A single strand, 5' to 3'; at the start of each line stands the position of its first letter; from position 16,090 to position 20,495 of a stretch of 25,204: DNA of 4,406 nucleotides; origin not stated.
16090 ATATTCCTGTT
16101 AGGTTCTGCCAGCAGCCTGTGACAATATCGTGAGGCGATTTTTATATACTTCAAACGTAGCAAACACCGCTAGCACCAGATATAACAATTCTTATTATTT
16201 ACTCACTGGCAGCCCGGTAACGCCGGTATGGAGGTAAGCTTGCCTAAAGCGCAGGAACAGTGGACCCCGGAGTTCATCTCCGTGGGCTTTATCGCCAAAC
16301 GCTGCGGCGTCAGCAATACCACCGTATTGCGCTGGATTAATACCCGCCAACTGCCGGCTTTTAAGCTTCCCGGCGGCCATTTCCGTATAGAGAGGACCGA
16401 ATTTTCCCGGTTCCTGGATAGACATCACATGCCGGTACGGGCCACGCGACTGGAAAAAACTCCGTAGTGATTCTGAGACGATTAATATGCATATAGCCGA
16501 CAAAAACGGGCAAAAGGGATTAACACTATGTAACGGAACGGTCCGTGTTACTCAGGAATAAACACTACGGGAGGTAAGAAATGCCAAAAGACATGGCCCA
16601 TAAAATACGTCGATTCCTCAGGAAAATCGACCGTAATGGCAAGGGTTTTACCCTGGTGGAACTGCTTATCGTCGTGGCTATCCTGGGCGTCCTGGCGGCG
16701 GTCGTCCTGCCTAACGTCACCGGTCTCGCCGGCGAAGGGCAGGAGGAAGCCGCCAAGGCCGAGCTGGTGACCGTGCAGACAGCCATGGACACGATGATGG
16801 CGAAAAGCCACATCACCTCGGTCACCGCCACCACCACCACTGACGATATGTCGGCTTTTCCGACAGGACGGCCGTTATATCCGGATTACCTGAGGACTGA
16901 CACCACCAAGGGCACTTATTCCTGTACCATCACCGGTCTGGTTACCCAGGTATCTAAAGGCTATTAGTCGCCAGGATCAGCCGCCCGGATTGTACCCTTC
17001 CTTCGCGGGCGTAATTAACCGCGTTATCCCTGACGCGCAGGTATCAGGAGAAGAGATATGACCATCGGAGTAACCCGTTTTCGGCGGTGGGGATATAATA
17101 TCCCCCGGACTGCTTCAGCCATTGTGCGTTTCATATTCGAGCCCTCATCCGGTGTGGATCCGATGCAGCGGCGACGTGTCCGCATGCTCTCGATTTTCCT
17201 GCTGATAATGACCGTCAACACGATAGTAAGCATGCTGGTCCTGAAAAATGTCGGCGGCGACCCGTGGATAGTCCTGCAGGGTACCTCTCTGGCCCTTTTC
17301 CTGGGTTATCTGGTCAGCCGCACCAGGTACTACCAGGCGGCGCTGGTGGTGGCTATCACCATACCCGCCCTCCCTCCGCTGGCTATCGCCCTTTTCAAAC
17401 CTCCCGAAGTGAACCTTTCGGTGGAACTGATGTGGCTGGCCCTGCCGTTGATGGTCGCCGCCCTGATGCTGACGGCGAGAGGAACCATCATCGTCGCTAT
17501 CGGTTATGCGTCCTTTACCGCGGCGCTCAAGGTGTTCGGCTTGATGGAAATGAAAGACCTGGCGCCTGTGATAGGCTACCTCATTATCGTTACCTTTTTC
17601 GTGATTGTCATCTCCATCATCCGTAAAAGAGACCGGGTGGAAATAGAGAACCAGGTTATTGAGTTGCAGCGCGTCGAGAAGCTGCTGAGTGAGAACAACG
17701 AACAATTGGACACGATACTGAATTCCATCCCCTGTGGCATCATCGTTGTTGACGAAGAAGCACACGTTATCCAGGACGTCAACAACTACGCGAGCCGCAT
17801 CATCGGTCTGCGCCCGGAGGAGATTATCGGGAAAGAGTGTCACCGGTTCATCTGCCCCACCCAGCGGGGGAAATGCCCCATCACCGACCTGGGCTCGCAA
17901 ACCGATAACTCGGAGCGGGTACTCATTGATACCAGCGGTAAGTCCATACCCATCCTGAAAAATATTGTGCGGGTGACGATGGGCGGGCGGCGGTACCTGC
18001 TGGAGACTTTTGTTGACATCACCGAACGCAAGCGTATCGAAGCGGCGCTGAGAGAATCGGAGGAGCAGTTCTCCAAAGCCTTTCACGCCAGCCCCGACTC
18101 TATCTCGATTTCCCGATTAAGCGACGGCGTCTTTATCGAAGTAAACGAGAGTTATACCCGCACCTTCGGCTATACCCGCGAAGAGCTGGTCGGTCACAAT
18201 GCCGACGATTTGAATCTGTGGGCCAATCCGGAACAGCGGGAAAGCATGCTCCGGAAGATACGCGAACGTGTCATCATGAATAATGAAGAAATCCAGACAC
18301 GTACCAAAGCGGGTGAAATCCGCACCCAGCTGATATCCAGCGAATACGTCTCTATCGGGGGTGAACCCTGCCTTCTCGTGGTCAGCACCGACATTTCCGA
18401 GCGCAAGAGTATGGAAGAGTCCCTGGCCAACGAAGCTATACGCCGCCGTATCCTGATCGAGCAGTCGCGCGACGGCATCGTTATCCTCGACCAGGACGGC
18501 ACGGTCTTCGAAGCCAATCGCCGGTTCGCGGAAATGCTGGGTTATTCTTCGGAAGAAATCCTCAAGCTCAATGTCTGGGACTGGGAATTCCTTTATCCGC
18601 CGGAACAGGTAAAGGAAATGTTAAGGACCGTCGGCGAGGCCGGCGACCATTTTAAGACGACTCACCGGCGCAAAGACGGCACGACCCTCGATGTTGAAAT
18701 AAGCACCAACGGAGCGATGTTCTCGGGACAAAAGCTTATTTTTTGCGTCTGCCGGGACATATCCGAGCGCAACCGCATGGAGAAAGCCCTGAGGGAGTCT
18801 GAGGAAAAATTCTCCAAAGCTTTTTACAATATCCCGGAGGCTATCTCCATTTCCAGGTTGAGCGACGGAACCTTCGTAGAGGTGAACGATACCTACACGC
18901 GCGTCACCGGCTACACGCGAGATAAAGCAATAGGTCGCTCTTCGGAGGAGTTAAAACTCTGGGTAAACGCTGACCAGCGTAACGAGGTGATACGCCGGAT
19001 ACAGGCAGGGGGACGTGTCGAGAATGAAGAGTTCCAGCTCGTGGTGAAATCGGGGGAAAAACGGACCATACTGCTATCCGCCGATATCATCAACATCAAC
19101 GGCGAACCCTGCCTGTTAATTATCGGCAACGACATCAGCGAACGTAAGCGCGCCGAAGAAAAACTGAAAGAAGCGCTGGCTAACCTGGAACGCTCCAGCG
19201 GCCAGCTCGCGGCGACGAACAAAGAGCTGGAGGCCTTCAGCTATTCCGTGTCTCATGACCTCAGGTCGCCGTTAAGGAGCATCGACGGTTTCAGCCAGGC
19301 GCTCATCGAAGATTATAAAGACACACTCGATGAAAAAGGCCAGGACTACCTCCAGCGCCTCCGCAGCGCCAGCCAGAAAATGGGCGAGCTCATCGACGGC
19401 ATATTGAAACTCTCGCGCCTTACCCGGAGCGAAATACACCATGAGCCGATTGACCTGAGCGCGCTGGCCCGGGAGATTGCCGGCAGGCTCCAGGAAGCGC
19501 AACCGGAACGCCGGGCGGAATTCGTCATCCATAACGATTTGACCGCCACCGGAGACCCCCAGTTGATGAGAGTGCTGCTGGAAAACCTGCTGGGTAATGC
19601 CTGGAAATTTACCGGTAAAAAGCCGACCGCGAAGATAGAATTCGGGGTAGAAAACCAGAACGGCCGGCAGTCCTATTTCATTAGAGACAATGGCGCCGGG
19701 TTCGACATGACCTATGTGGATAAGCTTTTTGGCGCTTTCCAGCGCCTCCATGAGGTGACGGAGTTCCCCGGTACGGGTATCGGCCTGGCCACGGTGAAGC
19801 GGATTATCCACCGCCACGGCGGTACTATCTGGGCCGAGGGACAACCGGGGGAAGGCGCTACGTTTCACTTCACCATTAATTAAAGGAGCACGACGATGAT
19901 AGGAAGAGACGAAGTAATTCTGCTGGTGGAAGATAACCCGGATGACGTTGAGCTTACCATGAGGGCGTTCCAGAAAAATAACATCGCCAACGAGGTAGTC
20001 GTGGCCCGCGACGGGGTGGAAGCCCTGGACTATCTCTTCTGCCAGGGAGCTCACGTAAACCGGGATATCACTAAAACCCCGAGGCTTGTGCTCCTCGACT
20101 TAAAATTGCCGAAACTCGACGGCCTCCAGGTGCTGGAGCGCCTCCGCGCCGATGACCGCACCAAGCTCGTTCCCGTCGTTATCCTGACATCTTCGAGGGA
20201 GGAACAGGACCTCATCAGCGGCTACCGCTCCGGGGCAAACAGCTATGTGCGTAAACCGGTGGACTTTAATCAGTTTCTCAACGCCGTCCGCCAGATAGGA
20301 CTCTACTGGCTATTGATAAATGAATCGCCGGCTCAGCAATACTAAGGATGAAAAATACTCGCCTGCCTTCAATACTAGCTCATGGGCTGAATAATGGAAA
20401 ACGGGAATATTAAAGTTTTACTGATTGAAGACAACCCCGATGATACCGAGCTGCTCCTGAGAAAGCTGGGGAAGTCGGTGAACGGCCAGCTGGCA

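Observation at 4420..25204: Candidate undescribed surface-attachment system: twin promoter-HTH modules heading a giant adhesin and a pilin/TCS/PilB operon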

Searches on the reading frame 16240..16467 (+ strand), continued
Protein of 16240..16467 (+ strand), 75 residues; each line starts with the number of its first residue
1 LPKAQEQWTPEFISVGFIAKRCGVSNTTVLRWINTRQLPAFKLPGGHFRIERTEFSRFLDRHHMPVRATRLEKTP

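Call 83: fold_search(model_id=the predicted structure, library=pdb)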
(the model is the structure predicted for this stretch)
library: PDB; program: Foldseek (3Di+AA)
matches with E <= 10: 1127; with E <= 0.001: 0
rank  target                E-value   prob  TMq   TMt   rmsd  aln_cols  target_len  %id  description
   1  6ama_B                3.7e-03  1.00  0.64  0.85   1.2        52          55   25  Structure of S. coelicolor/S. venezuelae BldC-smeA-ssfA complex to 3.09 Angstrom (released 2018-03-28)
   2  5i44_B                4.2e-03  1.00  0.58  0.63   2.4        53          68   24  Structure of RacA-DNA complex; P21 form (released 2016-05-04)
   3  5i44_I                5.1e-03  1.00  0.59  0.66   1.8        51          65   25  Structure of RacA-DNA complex; P21 form (released 2016-05-04)
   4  5i44_A                5.5e-03  1.00  0.60  0.66   1.8        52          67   25  Structure of RacA-DNA complex; P21 form (released 2016-05-04)
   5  6amk_B                7.7e-03  1.00  0.63  0.91   0.9        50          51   24  Structure of Streptomyces venezuelae BldC-whiI opt complex (released 2018-03-28)
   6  5i44_G                8.8e-03  1.00  0.56  0.61   6.3        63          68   21  Structure of RacA-DNA complex; P21 form (released 2016-05-04)
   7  6ama_P                9.4e-03  1.00  0.64  0.84   2.7        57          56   24  Structure of S. coelicolor/S. venezuelae BldC-smeA-ssfA complex to 3.09 Angstrom (released 2018-03-28)
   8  6ama_Y                9.4e-03  1.00  0.63  0.81   4.2        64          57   25  Structure of S. coelicolor/S. venezuelae BldC-smeA-ssfA complex to 3.09 Angstrom (released 2018-03-28)
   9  2zhh                  9.4e-03  1.00  0.50  0.33   4.9        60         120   18  Crystal structure of SoxR (released 2008-03-25)
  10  5i41                  1.0e-02  1.00  0.46  0.51   4.8        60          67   22  Structure of the apo RacA DNA binding domain (released 2016-05-04)
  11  6ama_H                1.1e-02  1.00  0.62  0.83   1.1        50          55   26  Structure of S. coelicolor/S. venezuelae BldC-smeA-ssfA complex to 3.09 Angstrom (released 2018-03-28)
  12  5i44_K                1.1e-02  1.00  0.51  0.57   8.2        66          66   21  Structure of RacA-DNA complex; P21 form (released 2016-05-04)
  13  6ama_A                1.4e-02  1.00  0.62  0.84   1.1        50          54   26  Structure of S. coelicolor/S. venezuelae BldC-smeA-ssfA complex to 3.09 Angstrom (released 2018-03-28)
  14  2zhg_A                1.6e-02  1.00  0.51  0.33   4.8        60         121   18  Crystal structure of SoxR in complex with DNA (released 2008-03-25)
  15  6amk_A                1.8e-02  1.00  0.64  0.89   1.1        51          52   25  Structure of Streptomyces venezuelae BldC-whiI opt complex (released 2018-03-28)
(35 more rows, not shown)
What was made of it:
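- Closest known: BldC of Streptomyces. Same: BldC-DNA complexes are the best structural match of the model (TM 0.85-0.91, rmsd 0.9-1.2 A; call 83).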

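Call 84: search_solved_structures(query=A4, max_evalue=0.1, show_alignments=5)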
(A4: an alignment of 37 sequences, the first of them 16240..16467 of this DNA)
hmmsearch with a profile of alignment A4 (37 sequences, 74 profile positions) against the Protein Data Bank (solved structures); distinct sequences matched with E-value up to 0.1: 5.
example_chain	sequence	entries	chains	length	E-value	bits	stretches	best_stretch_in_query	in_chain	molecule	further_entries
8jbs_A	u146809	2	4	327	3e-05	26.9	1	10-58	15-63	Putative cobalamin binding protein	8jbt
5i41_B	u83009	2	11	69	3.1e-05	26.9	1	13-55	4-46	Chromosome-anchoring protein RacA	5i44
4j2n_A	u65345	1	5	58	0.0012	21.8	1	14-57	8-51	Gp37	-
6amk_A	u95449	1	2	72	0.0017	21.3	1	7-55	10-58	Putative DNA-binding protein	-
6ama_A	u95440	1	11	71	0.0087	19.1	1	14-57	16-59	Putative DNA-binding protein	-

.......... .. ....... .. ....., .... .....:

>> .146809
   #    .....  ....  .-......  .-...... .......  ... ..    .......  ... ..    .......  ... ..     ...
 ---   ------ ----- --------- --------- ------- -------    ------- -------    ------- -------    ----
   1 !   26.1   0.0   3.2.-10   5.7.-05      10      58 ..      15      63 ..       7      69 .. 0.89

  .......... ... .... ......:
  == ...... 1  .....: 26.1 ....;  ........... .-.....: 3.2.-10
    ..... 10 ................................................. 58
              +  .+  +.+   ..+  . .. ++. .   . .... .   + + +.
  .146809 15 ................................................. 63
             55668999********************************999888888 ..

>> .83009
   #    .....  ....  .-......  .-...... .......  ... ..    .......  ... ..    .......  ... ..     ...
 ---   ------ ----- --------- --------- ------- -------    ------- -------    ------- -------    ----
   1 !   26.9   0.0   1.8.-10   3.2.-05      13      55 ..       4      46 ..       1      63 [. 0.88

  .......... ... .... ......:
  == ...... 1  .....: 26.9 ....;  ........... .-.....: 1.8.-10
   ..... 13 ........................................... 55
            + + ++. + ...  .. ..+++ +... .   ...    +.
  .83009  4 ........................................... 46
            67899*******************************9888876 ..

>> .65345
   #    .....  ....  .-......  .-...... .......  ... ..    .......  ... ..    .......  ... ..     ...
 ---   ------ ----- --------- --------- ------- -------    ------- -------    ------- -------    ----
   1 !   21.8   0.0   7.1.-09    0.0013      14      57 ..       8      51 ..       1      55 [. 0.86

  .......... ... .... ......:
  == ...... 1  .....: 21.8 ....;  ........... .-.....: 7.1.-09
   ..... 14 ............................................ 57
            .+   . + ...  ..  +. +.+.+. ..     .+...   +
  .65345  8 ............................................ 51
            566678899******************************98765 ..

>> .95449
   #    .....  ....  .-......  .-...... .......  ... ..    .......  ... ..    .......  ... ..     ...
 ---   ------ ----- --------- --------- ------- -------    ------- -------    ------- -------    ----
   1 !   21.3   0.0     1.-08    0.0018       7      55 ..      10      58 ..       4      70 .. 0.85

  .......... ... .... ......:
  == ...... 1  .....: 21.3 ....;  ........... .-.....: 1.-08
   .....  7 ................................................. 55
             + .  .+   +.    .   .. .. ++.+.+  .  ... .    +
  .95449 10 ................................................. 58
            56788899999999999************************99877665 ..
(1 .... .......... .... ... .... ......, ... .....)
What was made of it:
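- Closest known: BldC of Streptomyces. Same: The base-reading Arg and the GGH-R wing motif are conserved (call 84).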

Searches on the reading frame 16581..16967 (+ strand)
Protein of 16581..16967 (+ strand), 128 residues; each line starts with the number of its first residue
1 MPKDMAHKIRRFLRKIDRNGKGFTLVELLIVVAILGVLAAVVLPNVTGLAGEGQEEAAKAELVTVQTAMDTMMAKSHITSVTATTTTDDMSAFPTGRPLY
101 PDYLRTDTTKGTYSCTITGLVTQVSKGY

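Call 9: search_protein_families(library=pfam, proteins=[window:16581-16967:+], max_evalue=0.01)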
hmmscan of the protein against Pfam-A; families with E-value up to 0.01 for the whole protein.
window:16581-16967:+ (128 aa): 1 family
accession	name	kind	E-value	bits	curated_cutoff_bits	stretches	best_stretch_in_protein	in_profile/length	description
PF07963.17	N_methyl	-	1.7e-09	37.2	21.2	1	18-43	2-27/27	Prokaryotic N-terminal methylation motif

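Call 37: search_protein_families(library=ncbifam, proteins=[window:16581-16967:+], max_evalue=0.01)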
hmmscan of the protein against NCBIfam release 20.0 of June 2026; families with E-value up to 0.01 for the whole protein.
window:16581-16967:+ (128 aa): 10 families
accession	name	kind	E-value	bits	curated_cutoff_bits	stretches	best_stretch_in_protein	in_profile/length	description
TIGR01710.1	typeII_sec_gspG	equivalog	9.6e-12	45.1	88.85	1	21-73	1-53/134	type II secretion system major pseudopilin GspG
NF041775.1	typeIV_PilA_Myxo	equivalog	3e-10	40.4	400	1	18-75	8-65/214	type IV pilin protein PilA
NF041013.1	T4P_ComGE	equivalog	2.2e-08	34.1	49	1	19-77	2-61/83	competence type IV pilus minor pilin ComGE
TIGR02532.1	IV_pilin_GFxxxE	domain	9.8e-08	31.5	16.3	1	21-43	2-24/24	prepilin-type N-terminal cleavage/methylation domain-containing protein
NF040999.1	pilin_ComGC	equivalog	2.6e-07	30.7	75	1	21-72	2-53/84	competence type IV pilus major pilin ComGC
TIGR01708.2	typeII_sec_gspH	equivalog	3.6e-06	27.1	80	1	21-80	2-58/169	type II secretion system minor pseudopilin GspH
NF007862.0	PRK10574.1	equivalog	3.5e-05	24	138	1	19-46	3-30/145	prepilin peptidase-dependent pilin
TIGR02596.1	TIGR02596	subfamily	4.7e-05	23.5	70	1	23-77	1-54/196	Verru_Chthon cassette protein D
TIGR02599.1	TIGR02599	subfamily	0.0057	15.9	256.5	1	22-74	1-54/361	Verru_Chthon cassette protein C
TIGR02523.1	type_IV_pilV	equivalog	0.0081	16.7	52.2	1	21-91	2-73/139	type IV pilus modification protein PilV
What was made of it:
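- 16581..16967 (+): Major prepilin, 128 aa. Long basic leader ...NGKG|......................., with Gly-1, Phe+1 and Glu+5. Pfam N_methyl 1.7e-9 and TIGR02532 (calls 9, 37).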

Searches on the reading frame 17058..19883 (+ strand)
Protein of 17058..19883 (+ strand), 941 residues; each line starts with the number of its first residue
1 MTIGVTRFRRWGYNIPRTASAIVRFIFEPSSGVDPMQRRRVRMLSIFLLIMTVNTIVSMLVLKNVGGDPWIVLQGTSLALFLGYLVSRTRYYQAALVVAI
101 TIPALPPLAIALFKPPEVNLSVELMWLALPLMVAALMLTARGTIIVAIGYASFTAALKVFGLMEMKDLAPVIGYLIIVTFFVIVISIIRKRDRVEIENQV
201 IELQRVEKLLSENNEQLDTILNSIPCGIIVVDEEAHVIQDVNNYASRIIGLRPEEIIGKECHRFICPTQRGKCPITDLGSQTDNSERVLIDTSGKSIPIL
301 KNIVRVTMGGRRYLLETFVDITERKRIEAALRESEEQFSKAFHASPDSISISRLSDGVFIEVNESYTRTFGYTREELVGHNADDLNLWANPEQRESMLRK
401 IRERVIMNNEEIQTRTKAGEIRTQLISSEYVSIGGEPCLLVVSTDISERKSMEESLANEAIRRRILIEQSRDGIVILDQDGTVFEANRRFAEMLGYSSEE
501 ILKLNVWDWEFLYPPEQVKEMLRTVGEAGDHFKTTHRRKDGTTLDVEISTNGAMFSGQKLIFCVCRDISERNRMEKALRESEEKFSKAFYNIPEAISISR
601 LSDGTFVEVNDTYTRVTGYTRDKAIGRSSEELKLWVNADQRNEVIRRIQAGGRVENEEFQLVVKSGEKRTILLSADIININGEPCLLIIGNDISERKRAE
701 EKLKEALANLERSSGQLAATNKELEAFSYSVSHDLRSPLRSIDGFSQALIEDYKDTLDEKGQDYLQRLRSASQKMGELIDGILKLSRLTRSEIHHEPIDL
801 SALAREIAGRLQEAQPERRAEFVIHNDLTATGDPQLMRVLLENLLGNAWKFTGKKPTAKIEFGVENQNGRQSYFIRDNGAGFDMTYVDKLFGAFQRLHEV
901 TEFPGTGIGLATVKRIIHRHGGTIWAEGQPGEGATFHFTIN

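Call 9: search_protein_families(library=pfam, proteins=[window:17058-19883:+], max_evalue=0.01)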
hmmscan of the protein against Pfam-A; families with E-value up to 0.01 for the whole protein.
window:17058-19883:+ (941 aa): 9 families
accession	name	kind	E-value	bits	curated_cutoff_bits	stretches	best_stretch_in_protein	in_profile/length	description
PF13426.13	PAS_9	-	1.6e-48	163.7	27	4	472-570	2-103/103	PAS domain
PF00989.32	PAS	-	1.1e-39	135.3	22.6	4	464-568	4-113/113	PAS fold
PF08448.16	PAS_4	-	1.3e-29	103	23.1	4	468-572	2-109/110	PAS fold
PF13188.13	PAS_8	-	1.9e-28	97.8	21.8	3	466-516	6-54/65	PAS domain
PF02518.31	HATPase_c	-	3e-21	76.4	26.4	1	832-940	1-107/111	Histidine kinase-, DNA gyrase B-, and HSP90-like ATPase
PF08447.18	PAS_3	-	5.4e-19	68.7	25.6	3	607-687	2-85/89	PAS fold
PF00512.31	HisKA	-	1.4e-12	47.9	26.9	1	725-789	3-64/66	His Kinase A (phospho-acceptor) domain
PF24820.1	Diguanyl_cycl_sensor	-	1.3e-06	28.7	28.1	0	466-549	1-92/109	Diguanylate cyclase-like sensor domain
PF12860.13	PAS_7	-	5.2e-06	27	27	0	468-499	2-33/115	PAS fold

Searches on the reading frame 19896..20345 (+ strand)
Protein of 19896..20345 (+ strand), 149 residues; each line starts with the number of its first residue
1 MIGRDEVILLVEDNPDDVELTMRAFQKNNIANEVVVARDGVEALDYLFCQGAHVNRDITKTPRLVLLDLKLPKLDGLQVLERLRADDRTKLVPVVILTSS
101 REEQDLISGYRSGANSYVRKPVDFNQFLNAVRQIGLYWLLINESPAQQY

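Call 9: search_protein_families(library=pfam, proteins=[window:19896-20345:+], max_evalue=0.01)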
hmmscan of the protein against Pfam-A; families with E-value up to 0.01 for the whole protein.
window:19896-20345:+ (149 aa): 1 family
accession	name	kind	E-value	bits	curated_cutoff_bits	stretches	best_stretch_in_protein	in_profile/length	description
PF00072.30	Response_reg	-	1.3e-20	74.1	30.2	1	8-132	1-111/111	Response regulator receiver domain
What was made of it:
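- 19896..20345 (+): Single-domain response regulator (REC only), 149 aa. Call 9.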
